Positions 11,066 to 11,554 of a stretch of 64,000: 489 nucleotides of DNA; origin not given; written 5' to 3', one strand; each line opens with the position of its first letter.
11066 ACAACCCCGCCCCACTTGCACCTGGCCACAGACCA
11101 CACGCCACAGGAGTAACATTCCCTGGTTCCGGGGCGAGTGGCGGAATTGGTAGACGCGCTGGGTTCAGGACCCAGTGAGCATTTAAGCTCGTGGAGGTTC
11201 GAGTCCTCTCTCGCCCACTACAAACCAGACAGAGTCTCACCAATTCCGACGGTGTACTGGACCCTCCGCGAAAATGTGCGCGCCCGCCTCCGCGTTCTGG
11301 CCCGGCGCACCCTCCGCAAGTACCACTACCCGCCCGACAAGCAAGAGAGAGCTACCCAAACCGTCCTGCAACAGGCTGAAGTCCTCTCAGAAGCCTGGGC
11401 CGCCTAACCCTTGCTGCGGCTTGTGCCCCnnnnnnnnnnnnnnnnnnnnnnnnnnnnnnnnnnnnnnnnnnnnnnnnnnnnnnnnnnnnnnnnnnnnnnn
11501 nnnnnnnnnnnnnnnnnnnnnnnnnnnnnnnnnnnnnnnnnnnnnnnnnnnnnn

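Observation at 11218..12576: tRNA-Leu-adjacent remnant island: orphan HsdR C-terminus followed by a DUF433/DUF5615 pair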

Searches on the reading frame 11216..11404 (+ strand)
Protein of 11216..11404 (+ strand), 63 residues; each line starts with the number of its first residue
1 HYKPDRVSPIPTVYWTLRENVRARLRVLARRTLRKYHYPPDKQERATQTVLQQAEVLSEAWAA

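Call 4: search_protein_families(library=pfam, proteins=[window:11216-11404:+], max_evalue=1)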
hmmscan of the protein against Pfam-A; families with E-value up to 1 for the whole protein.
seq(63 aa): 1 family
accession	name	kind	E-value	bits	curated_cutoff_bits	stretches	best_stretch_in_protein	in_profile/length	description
PF11867.13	T1RH-like_C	-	3.1e-17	63.4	26.8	1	12-59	281-328/329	Type I restriction enzyme HindI endonuclease subunit-like, C-terminal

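Call 5: search_protein_families(library=ncbifam, proteins=[window:11216-11404:+], max_evalue=1)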
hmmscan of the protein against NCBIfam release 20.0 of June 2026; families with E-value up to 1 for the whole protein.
seq(63 aa): 1 family
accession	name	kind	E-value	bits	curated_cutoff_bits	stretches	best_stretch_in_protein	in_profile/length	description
NF009165.0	PRK12512.1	equivalog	0.023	14.3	198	1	13-61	23-71/184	RNA polymerase sigma factor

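Call 17: find_homologous_proteins(query=window:11219-11404:+)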
Query seq(62 aa) (62 aa): 78 proteins with E <= 0.001 among 78 candidates.
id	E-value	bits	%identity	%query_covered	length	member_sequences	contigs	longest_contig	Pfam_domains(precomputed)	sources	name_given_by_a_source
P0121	7.7e-33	128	100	100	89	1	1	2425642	PF11867.14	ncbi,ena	-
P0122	1.6e-20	89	76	95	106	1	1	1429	PF11867.14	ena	-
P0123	1.6e-19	86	81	84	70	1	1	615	PF11867.14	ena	-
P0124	3.2e-19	85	73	97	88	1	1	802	PF11867.14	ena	-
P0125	4.2e-19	85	81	84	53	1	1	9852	PF11867.14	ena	-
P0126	4.3e-19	85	82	82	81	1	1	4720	PF11867.14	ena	-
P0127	4.4e-19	85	71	94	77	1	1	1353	PF11867.14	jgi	jgi:type I restriction enzyme R subunit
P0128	5.6e-19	85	83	84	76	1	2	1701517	PF11867.14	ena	-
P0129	6.8e-19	84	81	84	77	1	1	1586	PF11867.14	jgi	jgi:type I restriction enzyme R subunit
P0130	1.2e-18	84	84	81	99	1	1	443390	PF11867.14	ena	-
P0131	1.3e-18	83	79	84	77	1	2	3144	PF11867.14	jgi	jgi:type I restriction enzyme, R subunit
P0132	1.4e-18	83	79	84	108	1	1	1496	PF11867.14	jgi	-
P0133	3.4e-18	82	79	84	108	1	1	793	PF11867.14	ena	-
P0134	3.6e-18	82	79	84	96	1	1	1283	PF11867.14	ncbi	-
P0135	4.2e-18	82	83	77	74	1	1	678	PF11867.14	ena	-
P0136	4.7e-18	82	77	84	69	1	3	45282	PF11867.14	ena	-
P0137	4.7e-18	82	77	84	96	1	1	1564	PF11867.14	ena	-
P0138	6.7e-18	81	75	84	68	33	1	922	PF11867.14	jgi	jgi:type I restriction enzyme, R subunit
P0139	8.4e-18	81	77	84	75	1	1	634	PF11867.14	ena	-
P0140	8.4e-18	81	81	68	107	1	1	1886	PF11867.14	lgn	-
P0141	9.4e-18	81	77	84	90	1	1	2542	PF11867.14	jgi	jgi:type I restriction enzyme R subunit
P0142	1.2e-17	80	78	82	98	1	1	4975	PF11867.14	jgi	jgi:hypothetical protein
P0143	1.3e-17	80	76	82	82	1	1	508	PF11867.14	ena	-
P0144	1.3e-17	80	77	84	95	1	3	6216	PF11867.14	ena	-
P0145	1.5e-17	80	77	84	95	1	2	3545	PF11867.14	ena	-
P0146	1.5e-17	80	75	84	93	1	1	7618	PF11867.14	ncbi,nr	ncbi:MAG: DUF3387 domain-containing protein, partial [Chitinophagales bacterium]|nr:DUF3387 domain-c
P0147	1.9e-17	80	79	84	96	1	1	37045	PF11867.14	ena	-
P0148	2.0e-17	80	68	95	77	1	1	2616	PF11867.14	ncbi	-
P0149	2.0e-17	80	76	82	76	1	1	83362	PF11867.14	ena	-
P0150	2.1e-17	80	77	84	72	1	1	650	PF11867.14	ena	-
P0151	2.5e-17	79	81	77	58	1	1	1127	PF11867.14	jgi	jgi:type I restriction enzyme, R subunit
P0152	2.9e-17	79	77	84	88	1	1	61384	PF11867.14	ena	-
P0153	2.9e-17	79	77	84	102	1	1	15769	PF11867.14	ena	-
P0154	3.3e-17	79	76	82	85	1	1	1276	PF11867.14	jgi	jgi:type I restriction enzyme R subunit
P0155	3.5e-17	79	75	84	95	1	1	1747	PF11867.14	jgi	jgi:type I restriction enzyme R subunit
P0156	3.6e-17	79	75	84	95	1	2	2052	PF11867.14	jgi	jgi:type I restriction enzyme R subunit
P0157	3.6e-17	79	77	84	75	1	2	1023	PF11867.14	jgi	jgi:type I restriction enzyme R subunit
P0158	4.1e-17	79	76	82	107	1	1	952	PF11867.14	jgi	jgi:type I restriction enzyme R subunit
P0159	4.4e-17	79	75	82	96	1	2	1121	PF11867.14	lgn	-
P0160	5.2e-17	78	78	81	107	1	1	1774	PF11867.14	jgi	-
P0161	6.0e-17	78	75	84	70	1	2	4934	PF11867.14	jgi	jgi:type I restriction enzyme R subunit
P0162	6.3e-17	78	69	95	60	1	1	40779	PF11867.14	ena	-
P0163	6.9e-17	78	76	82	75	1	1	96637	PF11867.14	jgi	jgi:type I restriction enzyme R subunit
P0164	7.6e-17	78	73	84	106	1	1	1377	PF11867.14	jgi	jgi:type I restriction enzyme R subunit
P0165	7.7e-17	78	75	84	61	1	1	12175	PF11867.14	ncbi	-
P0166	8.3e-17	78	75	82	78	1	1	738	PF11867.14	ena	-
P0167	9.1e-17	78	76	81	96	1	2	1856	PF11867.14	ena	-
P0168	1.0e-16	78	75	82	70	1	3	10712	PF11867.14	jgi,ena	jgi:type I restriction enzyme R subunit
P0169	1.1e-16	77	76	82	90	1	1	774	PF11867.14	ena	-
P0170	1.3e-16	77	85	76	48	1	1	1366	PF11867.14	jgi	jgi:type I restriction enzyme R subunit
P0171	1.8e-16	77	75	82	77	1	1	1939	PF11867.14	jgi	-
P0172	1.9e-16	77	75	82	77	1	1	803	PF11867.14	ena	-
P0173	1.9e-16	77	75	82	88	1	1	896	PF11867.14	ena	-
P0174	1.9e-16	77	79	84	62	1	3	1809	PF11867.14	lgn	-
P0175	2.1e-16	77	69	94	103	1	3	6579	PF11867.14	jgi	jgi:type I restriction enzyme R subunit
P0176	2.5e-16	76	75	82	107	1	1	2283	PF11867.14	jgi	jgi:type I restriction enzyme R subunit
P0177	2.6e-16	76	75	82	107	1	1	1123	PF11867.14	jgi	jgi:type I restriction enzyme R subunit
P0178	2.7e-16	76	75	82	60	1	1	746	PF11867.14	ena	-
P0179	2.8e-16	76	74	81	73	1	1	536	PF11867.14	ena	-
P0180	3.0e-16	76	73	82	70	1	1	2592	PF11867.14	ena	-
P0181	5.1e-16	75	73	84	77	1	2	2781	PF11867.14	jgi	jgi:type I restriction enzyme R subunit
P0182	5.7e-16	75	73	84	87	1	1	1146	PF11867.14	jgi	-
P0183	1.2e-15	74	74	81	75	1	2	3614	PF11867.14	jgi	jgi:type I restriction enzyme, R subunit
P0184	4.3e-15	72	71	82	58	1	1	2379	PF11867.14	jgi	jgi:type I restriction enzyme R subunit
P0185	5.0e-15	72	75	82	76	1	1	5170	PF11867.14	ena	-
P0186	9.2e-15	71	79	76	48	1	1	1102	PF11867.14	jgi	-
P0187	9.2e-15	71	79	76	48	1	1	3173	PF11867.14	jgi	jgi:type I restriction enzyme R subunit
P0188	2.2e-14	70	77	77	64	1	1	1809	PF11867.14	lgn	-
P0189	2.3e-14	70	70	84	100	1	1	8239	PF11867.14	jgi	jgi:type I restriction enzyme R subunit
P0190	3.2e-14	70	69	82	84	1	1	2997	PF11867.14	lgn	-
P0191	4.1e-14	69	65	84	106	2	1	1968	PF11867.14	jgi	jgi:type I restriction enzyme, R subunit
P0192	7.8e-14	68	81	69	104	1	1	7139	PF11867.14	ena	-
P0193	1.5e-13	68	71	82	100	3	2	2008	PF11867.14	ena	-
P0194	1.6e-12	64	68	81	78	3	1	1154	PF11867.14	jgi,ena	-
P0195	2.4e-12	64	70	76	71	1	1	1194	PF11867.14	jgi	jgi:type I restriction enzyme, R subunit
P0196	2.7e-12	64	84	61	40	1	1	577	PF11867.14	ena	-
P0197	2.2e-11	61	74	74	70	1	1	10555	PF11867.14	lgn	-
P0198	9.4e-9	53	67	74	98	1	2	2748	PF11867.14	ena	-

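Call 20: find_encoding_contigs(protein=P0128, flank=10000, max_places=3)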
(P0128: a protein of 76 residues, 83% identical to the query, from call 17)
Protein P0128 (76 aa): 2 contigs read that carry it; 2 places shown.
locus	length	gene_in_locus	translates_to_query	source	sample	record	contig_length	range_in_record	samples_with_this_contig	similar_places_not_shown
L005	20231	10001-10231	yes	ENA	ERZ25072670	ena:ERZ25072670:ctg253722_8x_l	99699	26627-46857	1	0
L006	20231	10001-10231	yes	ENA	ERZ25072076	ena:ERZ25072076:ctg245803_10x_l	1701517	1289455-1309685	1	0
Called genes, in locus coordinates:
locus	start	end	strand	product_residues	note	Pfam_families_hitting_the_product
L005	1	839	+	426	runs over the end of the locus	PF00202:Aminotran_3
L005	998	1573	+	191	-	PF02577:BFN_dom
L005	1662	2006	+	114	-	PF01245:Ribosomal_L19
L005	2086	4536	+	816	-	PF17764:PriA_3primeBD, PF00270:DEAD, PF04851:ResIII, PF18319:Zn_ribbon_PriA (weak), PF00271:Helicase_C (weak), PF18074:PriA_C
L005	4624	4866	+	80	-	PF03869:Arc (weak), PF22513:FitA-like_RHH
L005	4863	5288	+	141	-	PF01850:PIN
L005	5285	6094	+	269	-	PF12161:HsdM_N, PF02384:N6_Mtase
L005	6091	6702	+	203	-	-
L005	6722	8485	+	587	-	PF04326:SLFN_AlbA_2, PF13749:HATPase_c_4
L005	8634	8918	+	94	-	PF10387:DUF2442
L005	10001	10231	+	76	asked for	PF11867:T1RH-like_C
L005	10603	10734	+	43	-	-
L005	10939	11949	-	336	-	PF13449:Phytase-like (faint), PF24684:Vgb_lyase, PF06739:SBBP (faint), PF25021:TEN_NHL (faint), PF08450:SGL (weak), PF17170:DUF5128 (weak), PF01436:NHL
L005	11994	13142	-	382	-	PF07394:DUF1501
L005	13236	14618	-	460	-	PF08811:DUF1800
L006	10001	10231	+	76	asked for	PF11867:T1RH-like_C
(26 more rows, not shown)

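Call 21: find_encoding_contigs(protein=P0130, flank=10000, max_places=3)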
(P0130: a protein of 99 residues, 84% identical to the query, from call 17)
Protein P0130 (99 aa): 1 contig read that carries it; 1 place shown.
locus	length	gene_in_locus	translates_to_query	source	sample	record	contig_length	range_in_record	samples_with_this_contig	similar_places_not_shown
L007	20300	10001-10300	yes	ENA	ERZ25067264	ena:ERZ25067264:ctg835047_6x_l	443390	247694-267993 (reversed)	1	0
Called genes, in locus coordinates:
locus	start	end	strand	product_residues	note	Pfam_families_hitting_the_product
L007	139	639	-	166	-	PF00665:rve (weak), PF13683:rve_3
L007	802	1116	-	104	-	PF13551:HTH_29 (weak), PF13565:HTH_32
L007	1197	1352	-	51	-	-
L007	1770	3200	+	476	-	-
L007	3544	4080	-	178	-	PF00665:rve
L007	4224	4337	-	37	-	PF01527:HTH_Tnp_1 (weak)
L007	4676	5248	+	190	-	-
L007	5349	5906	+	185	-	-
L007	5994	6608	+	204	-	-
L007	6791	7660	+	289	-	PF20247:DUF6602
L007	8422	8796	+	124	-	PF01527:HTH_Tnp_1 (weak)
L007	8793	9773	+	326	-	PF13384:HTH_23, PF13518:HTH_28, PF13551:HTH_29 (faint), PF13565:HTH_32, PF00665:rve, PF13683:rve_3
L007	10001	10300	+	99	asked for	PF11867:T1RH-like_C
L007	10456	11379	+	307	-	PF28093:STM3845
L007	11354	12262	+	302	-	PF00078:RVT_1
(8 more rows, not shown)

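Call 33: search_dna_similar(query=window:11246-11404:+, collection=plasmids, mode=protein, max_rows=12)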
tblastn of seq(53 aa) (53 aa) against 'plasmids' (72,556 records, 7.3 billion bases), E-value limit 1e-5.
Records with a match: 1; places in all: 1; records where one place covers at least 80% of the query: 1.
Best place of each record, by identity: 60-80% 1.
By first word of the organism name: Gloeothece 1.
By predicted mobility (MOB-suite, as given by PLSDB): conjugative 1.
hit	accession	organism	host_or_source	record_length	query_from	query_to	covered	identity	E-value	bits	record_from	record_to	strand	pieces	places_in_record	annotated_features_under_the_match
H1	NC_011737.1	Gloeothece citriformis PCC 7424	-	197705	2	53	98%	65.4%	1e-6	49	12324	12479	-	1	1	none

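Call 34: search_protein_families(library=padloc, proteins=[window:11219-11404:+], max_evalue=0.1)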
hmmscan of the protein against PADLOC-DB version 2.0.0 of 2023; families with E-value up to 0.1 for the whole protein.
seq(62 aa): 2 families
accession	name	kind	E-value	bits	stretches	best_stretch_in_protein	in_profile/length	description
PDLC03040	REase_I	-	1.7e-09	34.1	1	11-58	976-1023/1029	Type I restriction enzyme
PDLC04934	PDC-S15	-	3.1e-05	21.2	1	11-54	366-409/416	-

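Call 35: get_annotated_region(hit=H1, flank=9000)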
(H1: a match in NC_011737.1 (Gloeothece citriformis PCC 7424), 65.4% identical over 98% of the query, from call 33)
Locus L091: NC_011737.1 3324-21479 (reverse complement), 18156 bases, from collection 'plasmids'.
description: Gloeothece citriformis PCC 7424 plasmid pP742402, complete sequence
organism: Gloeothece citriformis PCC 7424 (NCBI taxid 65393)
taxonomy: Bacteria; Cyanobacteriota; Cyanophyceae; Chroococcales; Aphanothecaceae; Gloeothece; Gloeothece citriformis; Gloeothece citriformis PCC 7424
host: -; source: -; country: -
typing (MOB-suite, as given by PLSDB): conjugative; replicon rep_cluster_1714; relaxase MOBP; mating-pair formation MPF_T
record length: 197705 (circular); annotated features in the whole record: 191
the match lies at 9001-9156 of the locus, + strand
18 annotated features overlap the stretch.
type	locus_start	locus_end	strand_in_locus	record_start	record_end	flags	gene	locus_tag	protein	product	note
CDS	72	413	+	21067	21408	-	-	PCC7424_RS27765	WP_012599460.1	DUF6883 domain-containing protein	-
CDS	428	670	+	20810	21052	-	-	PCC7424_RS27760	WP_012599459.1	DUF4926 domain-containing protein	-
CDS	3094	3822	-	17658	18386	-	-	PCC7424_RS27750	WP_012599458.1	AAA family ATPase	-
CDS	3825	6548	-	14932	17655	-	-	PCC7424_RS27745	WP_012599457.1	TnsA endonuclease C-terminal domain-containing protein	-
CDS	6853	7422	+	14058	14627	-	-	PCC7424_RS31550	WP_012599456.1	CopG family transcriptional regulator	GO:0006355 - regulation of DNA-templated transcription [Evidence IEA]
CDS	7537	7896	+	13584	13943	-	-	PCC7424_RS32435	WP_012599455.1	helix-turn-helix domain-containing protein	-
CDS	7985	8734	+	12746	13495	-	-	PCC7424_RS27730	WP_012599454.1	DUF4145 domain-containing protein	-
CDS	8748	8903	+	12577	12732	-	-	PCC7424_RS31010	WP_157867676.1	hypothetical protein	-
CDS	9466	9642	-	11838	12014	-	-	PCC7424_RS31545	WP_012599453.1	hypothetical protein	-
CDS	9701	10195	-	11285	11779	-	-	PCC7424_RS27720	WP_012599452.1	hypothetical protein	-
CDS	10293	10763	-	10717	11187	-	-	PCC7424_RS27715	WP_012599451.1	hypothetical protein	-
CDS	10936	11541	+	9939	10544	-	-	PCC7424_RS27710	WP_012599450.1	hypothetical protein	-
CDS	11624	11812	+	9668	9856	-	-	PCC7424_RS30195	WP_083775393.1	papain fold toxin domain-containing protein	-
CDS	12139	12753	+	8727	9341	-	-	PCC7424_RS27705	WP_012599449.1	tyrosine-type recombinase/integrase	GO:0015074 - DNA integration [Evidence IEA]; GO:0006310 - DNA recombination [Evidence IEA]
CDS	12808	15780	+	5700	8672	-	-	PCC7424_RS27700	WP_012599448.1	Tn3 family transposase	-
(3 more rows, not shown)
